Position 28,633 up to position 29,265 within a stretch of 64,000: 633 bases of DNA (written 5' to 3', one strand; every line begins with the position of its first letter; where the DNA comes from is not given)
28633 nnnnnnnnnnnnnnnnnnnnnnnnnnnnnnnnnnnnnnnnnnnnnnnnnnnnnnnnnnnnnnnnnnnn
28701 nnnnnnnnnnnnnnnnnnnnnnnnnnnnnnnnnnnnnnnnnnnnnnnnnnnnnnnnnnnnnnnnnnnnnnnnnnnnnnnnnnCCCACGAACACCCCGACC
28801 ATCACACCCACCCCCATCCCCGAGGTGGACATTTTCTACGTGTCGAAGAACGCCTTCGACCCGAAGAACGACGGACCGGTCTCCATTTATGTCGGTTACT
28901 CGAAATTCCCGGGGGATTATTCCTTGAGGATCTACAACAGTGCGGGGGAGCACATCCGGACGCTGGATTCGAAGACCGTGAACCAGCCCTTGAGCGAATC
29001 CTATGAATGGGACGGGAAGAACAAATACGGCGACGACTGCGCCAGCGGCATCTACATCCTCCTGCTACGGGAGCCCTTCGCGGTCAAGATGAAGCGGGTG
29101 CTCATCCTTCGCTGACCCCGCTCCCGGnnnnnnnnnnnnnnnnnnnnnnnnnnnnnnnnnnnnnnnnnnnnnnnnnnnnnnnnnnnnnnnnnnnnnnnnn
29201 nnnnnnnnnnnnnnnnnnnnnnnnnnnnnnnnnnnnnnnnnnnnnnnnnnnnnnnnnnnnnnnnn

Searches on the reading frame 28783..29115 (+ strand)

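Call 78: search_protein_families(library=ncbifam, proteins=[window:28783-29115:+], max_evalue=0.1)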
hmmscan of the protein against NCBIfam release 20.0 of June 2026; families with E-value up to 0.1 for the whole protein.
window:28783-29115:+ (110 aa): 7 families
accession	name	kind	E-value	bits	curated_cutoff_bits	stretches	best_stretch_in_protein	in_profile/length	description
NF033707.1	T9SS_sortase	equivalog_domain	0.00015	19.6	420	1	45-93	1024-1073/1095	type IX secretion system sortase PorU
NF009452.0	PRK12812.1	equivalog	0.00053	19.3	258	1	41-93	149-202/289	flagellar basal body rod modification protein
NF052228.1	T9SS_PorZ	equivalog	0.0036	15.8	260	1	48-95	699-740/757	type IX secretion system anionic LPS delivery protein PorZ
NF005176.1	PRK06655.1-1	equivalog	0.0051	16.7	230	1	46-92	99-144/197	flagellar hook assembly protein FlgD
NF009276.0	PRK12633.1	equivalog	0.0078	16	383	1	44-93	129-177/234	flagellar basal body rod modification protein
NF009453.0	PRK12813.1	equivalog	0.014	15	264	1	31-95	111-171/223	flagellar basal body rod modification protein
TIGR04183.1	Por_Secre_tail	domain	0.049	13.6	23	1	41-108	16-71/72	T9SS type A sorting domain-containing protein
